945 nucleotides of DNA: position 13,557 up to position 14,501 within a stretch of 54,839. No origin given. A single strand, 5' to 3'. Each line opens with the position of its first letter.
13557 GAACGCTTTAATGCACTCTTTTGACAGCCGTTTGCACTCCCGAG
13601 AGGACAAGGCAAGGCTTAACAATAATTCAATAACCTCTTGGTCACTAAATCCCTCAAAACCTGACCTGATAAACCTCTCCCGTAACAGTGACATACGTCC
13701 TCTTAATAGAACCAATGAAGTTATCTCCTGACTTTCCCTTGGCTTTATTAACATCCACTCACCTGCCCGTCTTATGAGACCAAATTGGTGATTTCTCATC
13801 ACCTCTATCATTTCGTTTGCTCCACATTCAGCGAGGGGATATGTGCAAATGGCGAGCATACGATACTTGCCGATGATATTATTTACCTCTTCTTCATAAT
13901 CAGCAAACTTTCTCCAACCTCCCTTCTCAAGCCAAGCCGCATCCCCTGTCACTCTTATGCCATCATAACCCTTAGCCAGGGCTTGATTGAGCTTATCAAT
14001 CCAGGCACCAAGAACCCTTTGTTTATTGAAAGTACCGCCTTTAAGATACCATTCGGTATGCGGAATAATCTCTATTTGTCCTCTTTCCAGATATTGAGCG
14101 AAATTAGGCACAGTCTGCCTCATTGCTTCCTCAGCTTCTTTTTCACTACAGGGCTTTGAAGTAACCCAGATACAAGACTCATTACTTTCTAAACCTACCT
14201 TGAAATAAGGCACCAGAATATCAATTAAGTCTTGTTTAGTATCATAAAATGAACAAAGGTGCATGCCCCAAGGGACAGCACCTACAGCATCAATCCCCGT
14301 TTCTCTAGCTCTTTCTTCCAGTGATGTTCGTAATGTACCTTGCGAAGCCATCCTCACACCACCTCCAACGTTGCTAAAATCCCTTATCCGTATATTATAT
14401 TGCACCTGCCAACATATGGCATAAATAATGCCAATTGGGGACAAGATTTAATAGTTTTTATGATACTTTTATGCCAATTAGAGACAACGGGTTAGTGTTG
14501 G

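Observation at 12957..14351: MEDS sensor domain fused to a complete RadC/JAB module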

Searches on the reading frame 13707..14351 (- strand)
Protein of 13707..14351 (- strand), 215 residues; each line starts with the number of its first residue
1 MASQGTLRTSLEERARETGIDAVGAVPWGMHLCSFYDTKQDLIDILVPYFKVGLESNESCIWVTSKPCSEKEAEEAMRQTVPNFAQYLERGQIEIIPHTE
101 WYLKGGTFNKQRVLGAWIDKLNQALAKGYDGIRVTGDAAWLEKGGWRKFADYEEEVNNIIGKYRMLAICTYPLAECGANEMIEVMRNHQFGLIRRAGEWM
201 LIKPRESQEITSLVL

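Call 40: search_protein_representatives(protein=window:13707-14351:-)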
Query: 215 residues. Proteins with E-value up to 0.001 (for the whole library): 6608; up to 1e-10: 4008; up to 1e-30: 1928. The best 150 are listed.
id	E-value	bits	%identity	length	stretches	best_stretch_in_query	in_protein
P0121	1.8e-97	341.8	75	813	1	9-203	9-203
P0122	3.8e-94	330.9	70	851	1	9-207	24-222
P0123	8.1e-91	320.0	68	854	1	13-206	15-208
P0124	8.5e-91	320.0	66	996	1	11-209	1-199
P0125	4.2e-90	317.7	66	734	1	13-210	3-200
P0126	8.6e-90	316.7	66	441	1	11-209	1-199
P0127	1.0e-89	316.4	67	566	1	15-209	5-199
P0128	1.4e-89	316.0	63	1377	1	8-209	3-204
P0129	2.1e-89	315.4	64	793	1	10-207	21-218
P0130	1.3e-88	312.8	67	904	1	16-209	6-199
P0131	1.8e-88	312.4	65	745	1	12-207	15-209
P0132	2.1e-88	312.2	66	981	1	10-207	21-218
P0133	9.0e-88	310.1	65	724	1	13-204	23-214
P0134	1.1e-87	309.8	64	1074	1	12-207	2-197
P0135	2.1e-87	308.8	66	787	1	11-208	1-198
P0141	1.3e-86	306.2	64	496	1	13-207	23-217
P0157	5.5e-83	294.4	62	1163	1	14-207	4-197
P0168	6.8e-81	287.6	55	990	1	3-212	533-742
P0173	5.0e-80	284.7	58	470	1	12-208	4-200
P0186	3.9e-79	281.8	59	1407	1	13-208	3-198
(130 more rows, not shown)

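Call 42: search_protein_families(library=pfam, proteins=[P0121, P0125, P0126, P0129, P0130, P0157, P0168, P0186, P0141, P0173], max_evalue=0.00001)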
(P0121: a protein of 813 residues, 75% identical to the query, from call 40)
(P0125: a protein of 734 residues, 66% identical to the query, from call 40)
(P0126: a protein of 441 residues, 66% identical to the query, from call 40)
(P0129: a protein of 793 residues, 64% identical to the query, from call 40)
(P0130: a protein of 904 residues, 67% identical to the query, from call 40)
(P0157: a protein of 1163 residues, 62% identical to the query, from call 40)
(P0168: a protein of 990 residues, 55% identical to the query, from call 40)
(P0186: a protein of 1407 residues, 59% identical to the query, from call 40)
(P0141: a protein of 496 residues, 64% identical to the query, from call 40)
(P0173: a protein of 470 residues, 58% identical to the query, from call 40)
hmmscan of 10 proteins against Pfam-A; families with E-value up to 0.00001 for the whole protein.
P0121 (813 aa): 7 families
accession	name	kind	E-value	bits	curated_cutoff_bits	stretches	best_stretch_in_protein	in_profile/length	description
PF14417.12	MEDS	-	6e-50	169.7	29.8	1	31-189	2-161/161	MEDS: MEthanogen/methylotroph, DcmR Sensory domain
PF04002.20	RadC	-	2.3e-38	131.2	22.1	1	679-797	3-121/121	RadC-like JAB domain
PF13426.13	PAS_9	-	6.4e-34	116.8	27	2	229-333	1-103/103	PAS domain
PF08448.16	PAS_4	-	7.5e-27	94.2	23.1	2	225-336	1-110/110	PAS fold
PF08447.18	PAS_3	-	2.7e-25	88.9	25.6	1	491-562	2-75/89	PAS fold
PF00989.32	PAS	-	3.4e-23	82.2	22.6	1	219-331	1-113/113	PAS fold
PF13188.13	PAS_8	-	1.5e-22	79.1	21.8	1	471-527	4-58/65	PAS domain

P0125 (734 aa): 8 families
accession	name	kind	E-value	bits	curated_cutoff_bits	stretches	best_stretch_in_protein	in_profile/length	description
PF14417.12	MEDS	-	4.5e-52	176.6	29.8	1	20-179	1-161/161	MEDS: MEthanogen/methylotroph, DcmR Sensory domain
PF02518.31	HATPase_c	-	6.2e-15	56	26.4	1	631-724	4-109/111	Histidine kinase-, DNA gyrase B-, and HSP90-like ATPase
PF13426.13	PAS_9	-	1.9e-12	47.8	27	1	394-496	5-103/103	PAS domain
PF08448.16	PAS_4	-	1.8e-11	44.7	23.1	1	387-498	1-109/110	PAS fold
PF07730.19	HisKA_3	-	1.6e-08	35.4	24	1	526-587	2-65/68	Histidine kinase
PF00989.32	PAS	-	1e-07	32.3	22.6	1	382-494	2-113/113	PAS fold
PF13188.13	PAS_8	-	1.1e-07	31.9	21.8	1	381-427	1-45/65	PAS domain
PF13581.12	HATPase_c_2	-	8.6e-06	26.2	27.4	0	625-720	24-125/127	Histidine kinase-like ATPase domain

P0126 (441 aa): 5 families
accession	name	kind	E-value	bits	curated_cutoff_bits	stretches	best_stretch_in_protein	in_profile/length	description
PF14417.12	MEDS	-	4.6e-53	179.8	29.8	1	20-179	1-161/161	MEDS: MEthanogen/methylotroph, DcmR Sensory domain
PF08448.16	PAS_4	-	4.1e-29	101.5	23.1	2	215-322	1-110/110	PAS fold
PF13426.13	PAS_9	-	2.5e-16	60.2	27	1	223-319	5-103/103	PAS domain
PF00989.32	PAS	-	8.7e-11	42.3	22.6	0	214-317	6-113/113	PAS fold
PF13188.13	PAS_8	-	2e-06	27.9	21.8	0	213-263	5-52/65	PAS domain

P0129 (793 aa): 6 families
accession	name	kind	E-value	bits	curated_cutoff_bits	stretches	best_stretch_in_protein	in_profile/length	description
PF14417.12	MEDS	-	5.3e-54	182.8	29.8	1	41-200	1-161/161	MEDS: MEthanogen/methylotroph, DcmR Sensory domain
PF13426.13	PAS_9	-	8.4e-47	158.2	27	3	485-587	2-103/103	PAS domain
PF00989.32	PAS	-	1.2e-38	132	22.6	3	231-299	2-70/113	PAS fold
PF08448.16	PAS_4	-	3e-33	114.8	23.1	1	237-336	2-107/110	PAS fold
PF13188.13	PAS_8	-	8.6e-32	108.4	21.8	1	349-392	1-43/65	PAS domain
PF08447.18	PAS_3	-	4.7e-23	81.7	25.6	0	749-789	3-46/89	PAS fold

P0130 (904 aa): 10 families
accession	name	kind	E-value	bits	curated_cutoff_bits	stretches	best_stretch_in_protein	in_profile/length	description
PF14417.12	MEDS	-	6.5e-51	172.8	29.8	1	20-179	1-161/161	MEDS: MEthanogen/methylotroph, DcmR Sensory domain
PF13426.13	PAS_9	-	9.2e-39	132.3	27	2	342-445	1-103/103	PAS domain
PF08448.16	PAS_4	-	1.7e-33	115.6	23.1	2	215-321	1-109/110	PAS fold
PF08447.18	PAS_3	-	2.7e-28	98.5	25.6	1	487-568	8-89/89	PAS fold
PF00989.32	PAS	-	1.2e-21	77.2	22.6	1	334-443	3-113/113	PAS fold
PF13188.13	PAS_8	-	3.7e-12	46.1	21.8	0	333-378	2-48/65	PAS domain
PF01590.32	GAF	-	2.4e-10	41.5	22.4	1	712-851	6-133/133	GAF domain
PF00512.31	HisKA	-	7.6e-09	35.9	26.9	1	873-901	1-29/66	His Kinase A (phospho-acceptor) domain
PF13492.12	GAF_3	-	8.8e-09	36.3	27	1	708-853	2-129/129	GAF domain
PF13185.12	GAF_2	-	1.2e-08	35.7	28.6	1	707-852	3-136/136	GAF domain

P0157 (1163 aa): 10 families
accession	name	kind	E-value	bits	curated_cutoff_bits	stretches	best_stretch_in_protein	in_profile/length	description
PF13426.13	PAS_9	-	2.5e-59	198.4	27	5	571-673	4-103/103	PAS domain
PF14417.12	MEDS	-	2.5e-51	174.1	29.8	1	20-179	1-161/161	MEDS: MEthanogen/methylotroph, DcmR Sensory domain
PF00989.32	PAS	-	3.2e-50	169.3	22.6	4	210-279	2-70/113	PAS fold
PF08448.16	PAS_4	-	4.3e-46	156.1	23.1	2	216-317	2-108/110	PAS fold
PF13188.13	PAS_8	-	1.3e-33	114.2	21.8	2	443-486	1-44/65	PAS domain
PF08447.18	PAS_3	-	2.6e-23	82.5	25.6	1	581-665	2-86/89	PAS fold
PF07730.19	HisKA_3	-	3.5e-16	59.9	24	1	959-1025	1-67/68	Histidine kinase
PF12860.13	PAS_7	-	1.2e-12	48.4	27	0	376-436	54-115/115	PAS fold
PF02518.31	HATPase_c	-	1.6e-12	48.3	26.4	1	1067-1157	4-110/111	Histidine kinase-, DNA gyrase B-, and HSP90-like ATPase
PF13596.12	PAS_10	-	5.6e-08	33.8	22.1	0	812-929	1-106/106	PAS domain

P0168 (990 aa): 8 families
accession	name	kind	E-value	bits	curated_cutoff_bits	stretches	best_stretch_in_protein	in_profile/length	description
PF14417.12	MEDS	-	1.8e-52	177.9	29.8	1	560-719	1-161/161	MEDS: MEthanogen/methylotroph, DcmR Sensory domain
PF08448.16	PAS_4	-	1.1e-40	138.7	23.1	4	285-383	1-109/110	PAS fold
PF00989.32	PAS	-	3.4e-33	114.4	22.6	2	283-353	5-77/113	PAS fold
PF13188.13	PAS_8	-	8.1e-26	89.5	21.8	1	749-814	1-54/65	PAS domain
PF13426.13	PAS_9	-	1.9e-25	89.5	27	1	160-252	12-103/103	PAS domain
PF00072.30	Response_reg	-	2.2e-23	83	30.2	1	15-120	1-104/111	Response regulator receiver domain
PF13596.12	PAS_10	-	2.6e-13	51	22.1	1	926-987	1-62/106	PAS domain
PF08447.18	PAS_3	-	3.1e-08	34.2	25.6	0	162-241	2-82/89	PAS fold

P0186 (1407 aa): 11 families
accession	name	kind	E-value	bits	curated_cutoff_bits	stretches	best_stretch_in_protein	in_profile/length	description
PF08447.18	PAS_3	-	2.2e-68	227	25.6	3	232-318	2-87/89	PAS fold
PF13426.13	PAS_9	-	9.3e-68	225.5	27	5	960-1059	2-103/103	PAS domain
PF08448.16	PAS_4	-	4.5e-59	197.9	23.1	3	831-943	1-110/110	PAS fold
PF00989.32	PAS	-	1e-57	193.4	22.6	4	338-438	1-102/113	PAS fold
PF14417.12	MEDS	-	7.2e-49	166.1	29.8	1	20-178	1-160/161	MEDS: MEthanogen/methylotroph, DcmR Sensory domain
PF13188.13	PAS_8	-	2.8e-26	90.9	21.8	1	338-391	1-55/65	PAS domain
PF02518.31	HATPase_c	-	5.4e-14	53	26.4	1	1303-1396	5-110/111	Histidine kinase-, DNA gyrase B-, and HSP90-like ATPase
PF12860.13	PAS_7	-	2.1e-10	41.2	27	0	465-577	2-115/115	PAS fold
PF07730.19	HisKA_3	-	7.2e-10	39.7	24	1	1196-1259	1-66/68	Histidine kinase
PF14598.12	PAS_11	-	1e-06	29.1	25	0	370-425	25-79/109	PAS domain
PF13596.12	PAS_10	-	6.6e-06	27.2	22.1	0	828-939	2-106/106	PAS domain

P0141 (496 aa): 5 families
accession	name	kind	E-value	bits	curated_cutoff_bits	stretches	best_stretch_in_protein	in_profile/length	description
PF14417.12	MEDS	-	4.6e-53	179.8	29.8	1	40-199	1-161/161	MEDS: MEthanogen/methylotroph, DcmR Sensory domain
PF08448.16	PAS_4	-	1.7e-28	99.5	23.1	2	355-461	1-109/110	PAS fold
PF13426.13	PAS_9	-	2.6e-19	69.8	27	1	360-459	2-103/103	PAS domain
PF00989.32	PAS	-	1.3e-15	57.8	22.6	1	349-457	1-113/113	PAS fold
PF13188.13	PAS_8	-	7e-07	29.4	21.8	0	352-398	4-50/65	PAS domain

P0173 (470 aa): 4 families
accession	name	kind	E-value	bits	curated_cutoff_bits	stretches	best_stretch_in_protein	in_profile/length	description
PF14417.12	MEDS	-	2.1e-50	171.2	29.8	1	22-181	1-161/161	MEDS: MEthanogen/methylotroph, DcmR Sensory domain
PF13426.13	PAS_9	-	7.8e-11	42.6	27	1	322-423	2-103/103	PAS domain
PF08447.18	PAS_3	-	3.3e-10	40.5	25.6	1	335-418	3-89/89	PAS fold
PF08448.16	PAS_4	-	5.4e-10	39.9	23.1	1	319-425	3-109/110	PAS fold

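Call 83: find_homologous_proteins(query=window:13737-14321:-, max_evalue=1e-20)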
Query window:13737-14321:- (195 aa): 439 proteins with E <= 1e-20 among 487 candidates; the best 120 are listed.
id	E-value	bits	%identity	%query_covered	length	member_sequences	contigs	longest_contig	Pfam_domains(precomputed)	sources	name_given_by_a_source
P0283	1.1e-93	331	70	99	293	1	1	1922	PF08447.19,PF14417.13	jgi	-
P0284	1.5e-91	324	71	98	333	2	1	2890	PF08447.19,PF13426.14,PF13188.14,PF14417.13,PF08448.17,PF00989.32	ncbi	-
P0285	1.1e-89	318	69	97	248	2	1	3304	PF14417.13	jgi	-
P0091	1.5e-89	317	71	98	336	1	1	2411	PF14417.13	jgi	-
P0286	1.2e-88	314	69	96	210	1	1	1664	PF14417.13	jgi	-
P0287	1.8e-88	314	71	96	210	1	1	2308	PF14417.13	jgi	-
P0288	1.9e-88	314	67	99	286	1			PF14417.13,PF00989.32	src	-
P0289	9.9e-88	311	67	98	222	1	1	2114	PF14417.13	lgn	-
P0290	4.8e-87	309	67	98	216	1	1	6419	PF14417.13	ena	-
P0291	4.6e-86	306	64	98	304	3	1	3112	PF14417.13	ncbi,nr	ncbi:MAG: MEDS domain-containing protein [Deltaproteobacteria bacterium]|nr:MEDS domain-containing p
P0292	9.0e-86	305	66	99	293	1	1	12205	PF13188.14,PF14417.13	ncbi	-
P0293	1.3e-85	304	66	97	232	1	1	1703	PF14417.13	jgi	-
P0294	3.1e-85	303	67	94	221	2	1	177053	PF14417.13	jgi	-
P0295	3.2e-85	303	65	97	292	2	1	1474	PF13188.14,PF14417.13,PF00989.32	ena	-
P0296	1.1e-84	301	63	98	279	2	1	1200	PF14417.13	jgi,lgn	-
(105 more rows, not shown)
